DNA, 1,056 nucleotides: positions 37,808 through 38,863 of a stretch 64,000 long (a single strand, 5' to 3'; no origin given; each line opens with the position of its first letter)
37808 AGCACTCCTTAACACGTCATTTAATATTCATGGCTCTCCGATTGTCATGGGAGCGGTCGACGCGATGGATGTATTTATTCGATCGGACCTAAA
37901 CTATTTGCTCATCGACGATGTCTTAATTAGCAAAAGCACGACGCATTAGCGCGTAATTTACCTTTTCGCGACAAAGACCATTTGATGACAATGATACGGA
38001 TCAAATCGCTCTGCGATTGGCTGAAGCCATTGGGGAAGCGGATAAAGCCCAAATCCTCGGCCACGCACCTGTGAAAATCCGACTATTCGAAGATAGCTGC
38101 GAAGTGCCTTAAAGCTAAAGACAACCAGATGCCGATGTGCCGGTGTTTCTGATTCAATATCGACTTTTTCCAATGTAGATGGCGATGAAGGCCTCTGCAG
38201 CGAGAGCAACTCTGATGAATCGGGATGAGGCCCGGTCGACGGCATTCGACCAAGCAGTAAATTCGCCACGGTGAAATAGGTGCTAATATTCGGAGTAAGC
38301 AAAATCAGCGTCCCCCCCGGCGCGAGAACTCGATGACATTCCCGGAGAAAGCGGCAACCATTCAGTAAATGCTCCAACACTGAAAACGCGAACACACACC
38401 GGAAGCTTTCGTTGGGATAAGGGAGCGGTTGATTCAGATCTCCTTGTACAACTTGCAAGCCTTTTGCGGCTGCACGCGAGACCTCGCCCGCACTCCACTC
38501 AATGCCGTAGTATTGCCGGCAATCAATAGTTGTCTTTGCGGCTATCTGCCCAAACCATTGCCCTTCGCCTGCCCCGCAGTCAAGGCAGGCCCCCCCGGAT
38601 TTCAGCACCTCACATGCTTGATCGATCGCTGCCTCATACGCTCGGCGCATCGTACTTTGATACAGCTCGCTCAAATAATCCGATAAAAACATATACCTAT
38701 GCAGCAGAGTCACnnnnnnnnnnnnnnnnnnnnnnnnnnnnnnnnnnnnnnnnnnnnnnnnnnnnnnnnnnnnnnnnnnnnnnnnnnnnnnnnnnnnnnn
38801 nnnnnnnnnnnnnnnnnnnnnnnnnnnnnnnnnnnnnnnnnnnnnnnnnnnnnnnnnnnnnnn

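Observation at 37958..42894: Recurring three-part module: polyprenyl-P sugar synthase + SAM methyltransferase + GT-C transferase (first copy)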

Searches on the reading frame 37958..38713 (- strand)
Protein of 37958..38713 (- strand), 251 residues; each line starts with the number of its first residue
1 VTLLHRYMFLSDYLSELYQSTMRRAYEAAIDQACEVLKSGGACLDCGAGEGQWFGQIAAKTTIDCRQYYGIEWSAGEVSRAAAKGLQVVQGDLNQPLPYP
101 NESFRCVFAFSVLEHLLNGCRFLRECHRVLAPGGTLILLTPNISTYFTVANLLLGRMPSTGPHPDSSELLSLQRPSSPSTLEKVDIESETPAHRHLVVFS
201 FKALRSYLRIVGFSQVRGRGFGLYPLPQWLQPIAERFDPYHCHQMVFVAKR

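Call 5: search_protein_families(library=pfam, proteins=[window:37958-38713:-], max_evalue=0.01)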
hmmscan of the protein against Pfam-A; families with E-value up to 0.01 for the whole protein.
window:37958-38713:- (251 aa): 7 families
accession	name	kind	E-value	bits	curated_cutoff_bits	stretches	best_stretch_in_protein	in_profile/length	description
PF08241.18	Methyltransf_11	-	1.1e-17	64.8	21.2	1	44-138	1-95/95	Methyltransferase domain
PF13489.12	Methyltransf_23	-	4.7e-17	62.6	27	1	18-214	1-160/164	Methyltransferase domain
PF13649.12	Methyltransf_25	-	3.5e-14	53.7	27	1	44-134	2-97/97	Methyltransferase domain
PF13847.12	Methyltransf_31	-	1.4e-10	41.5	27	1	38-142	2-113/145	Methyltransferase domain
PF07021.18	MetW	-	5.1e-10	39.7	21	1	34-161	8-131/193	Methionine biosynthesis protein MetW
PF08242.18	Methyltransf_12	-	8.1e-09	36.6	30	1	44-136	1-98/98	Methyltransferase domain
PF01728.25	FtsJ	-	0.0039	17.6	24.1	1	29-100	11-82/181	FtsJ-like methyltransferase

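Call 6: search_protein_families(library=ncbifam, proteins=[window:37958-38713:-], max_evalue=0.01)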
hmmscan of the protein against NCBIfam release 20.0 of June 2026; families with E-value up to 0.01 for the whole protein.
window:37958-38713:- (251 aa): 19 families
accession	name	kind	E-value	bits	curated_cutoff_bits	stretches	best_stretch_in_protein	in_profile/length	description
TIGR02081.1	metW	equivalog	4.8e-12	45.8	189.5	1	34-161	8-131/194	methionine biosynthesis protein MetW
NF045667.1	MTase_DVU1556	equivalog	1.1e-11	44.6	155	1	34-138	18-119/213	DVU_1556 family methyltransferase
NF047649.1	MTase_UXPK_star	exception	2.4e-07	30.1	460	1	37-138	75-181/283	methyltransferase/UXPK-star double selenoprotein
NF045825.1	FAmtase_mtf2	equivalog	4.7e-07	29.3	400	1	41-137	60-157/248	fatty-acid O-methyltransferase Mtf2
NF011527.0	PRK14968.1-1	equivalog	1.5e-06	28.1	242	1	31-107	26-97/192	putative methyltransferase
NF045823.1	PthPhpthDimycoMt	equivalog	3.1e-06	26.6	300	1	79-137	108-165/256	phthiotriol/phenolphthiotriol dimycocerosates methyltransferase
NF001244.0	PRK00216.1-5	equivalog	7.8e-05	22.1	216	1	38-139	47-154/236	bifunctional demethylmenaquinone methyltransferase/2-methoxy-6-polyprenyl-1,4-benzoquinol methylase UbiE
NF041537.1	ArsM_AhpD_UU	exception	9.3e-05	21.4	510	1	37-138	74-180/345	arsenite methyltransferase/AhpD domain selenoprotein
NF001241.0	PRK00216.1-2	equivalog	9.6e-05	22.1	327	1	6-139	23-148/231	demethylmenaquinone methyltransferase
NF001240.0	PRK00216.1-1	equivalog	0.0002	20.5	378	1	14-139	39-169/251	bifunctional demethylmenaquinone methyltransferase/2-methoxy-6-polyprenyl-1,4-benzoquinol methylase UbiE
TIGR01983.1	UbiG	equivalog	0.00028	20.3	102.95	1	92-143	105-156/228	bifunctional 2-polyprenyl-6-hydroxyphenol methylase/3-demethylubiquinol 3-O-methyltransferase UbiG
TIGR01934.1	MenG_MenH_UbiE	subfamily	0.0003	20.2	158.35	1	36-142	38-145/223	ubiquinone/menaquinone biosynthesis methyltransferase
TIGR02072.1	BioC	equivalog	0.0004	20.3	184.95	1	42-140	37-134/244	malonyl-ACP O-methyltransferase BioC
NF045649.1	2X_seleno_MduS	exception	0.0005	19.1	380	1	85-136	91-145/338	methyltransferase domain-containing selenoprotein MduS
NF040539.1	AST_met_ArsM_2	exception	0.00053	19.9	240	1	43-138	60-163/262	putative arsinothricin biosynthesis methyltransferase ArsM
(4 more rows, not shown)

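Call 25: search_solved_structures(query=window:37958-38713:-, max_evalue=0.01)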
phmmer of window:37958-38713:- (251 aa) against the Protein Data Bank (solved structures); distinct sequences matched with E-value up to 0.01: 15.
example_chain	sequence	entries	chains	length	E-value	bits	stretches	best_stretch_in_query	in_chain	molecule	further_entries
2gs9_A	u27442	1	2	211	1.1e-07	34.8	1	20-138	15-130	Hypothetical protein TT1324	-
3cc8_A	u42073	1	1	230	1.4e-06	31.2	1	36-157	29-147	Putative methyltransferase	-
3bus_A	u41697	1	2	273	7.2e-06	28.8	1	37-138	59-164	Methyltransferase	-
2avn_A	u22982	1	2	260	1.2e-05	28.1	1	16-147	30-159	ubiquinone/menaquinone biosynthesis methyltransferase-related protein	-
5gm1_A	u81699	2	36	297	4.6e-05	26.2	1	33-149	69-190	O-methylransferase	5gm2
7v6h_A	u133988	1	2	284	8.4e-05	25.3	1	30-138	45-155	Cyclopropane fatty-acyl-phospholipid synthase-like methyltransferase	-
8k76_A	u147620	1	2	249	0.00033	23.4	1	82-138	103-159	S-adenosylmethionine-dependent methyltransferase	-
3mgg_A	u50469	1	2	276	0.00047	22.9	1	70-141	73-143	Methyltransferase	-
1vl5_A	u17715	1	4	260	0.00082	22.1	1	85-140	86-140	unknown conserved protein BH2331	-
4pne_A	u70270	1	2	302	0.001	21.8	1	35-136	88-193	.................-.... protein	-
8zc8_A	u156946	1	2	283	0.0013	21.4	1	26-139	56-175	MitM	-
21zq_A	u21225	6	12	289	0.0014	21.4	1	26-139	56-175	MitM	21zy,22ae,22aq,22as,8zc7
3l8d_A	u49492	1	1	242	0.0018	21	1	37-136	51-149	Methyltransferase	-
6uv6_A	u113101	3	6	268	0.0068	19.1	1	75-138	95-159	D-glucose O-methyltransferase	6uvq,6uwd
3bkw_A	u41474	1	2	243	0.0076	18.9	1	42-141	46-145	S-adenosylmethionine dependent methyltransferase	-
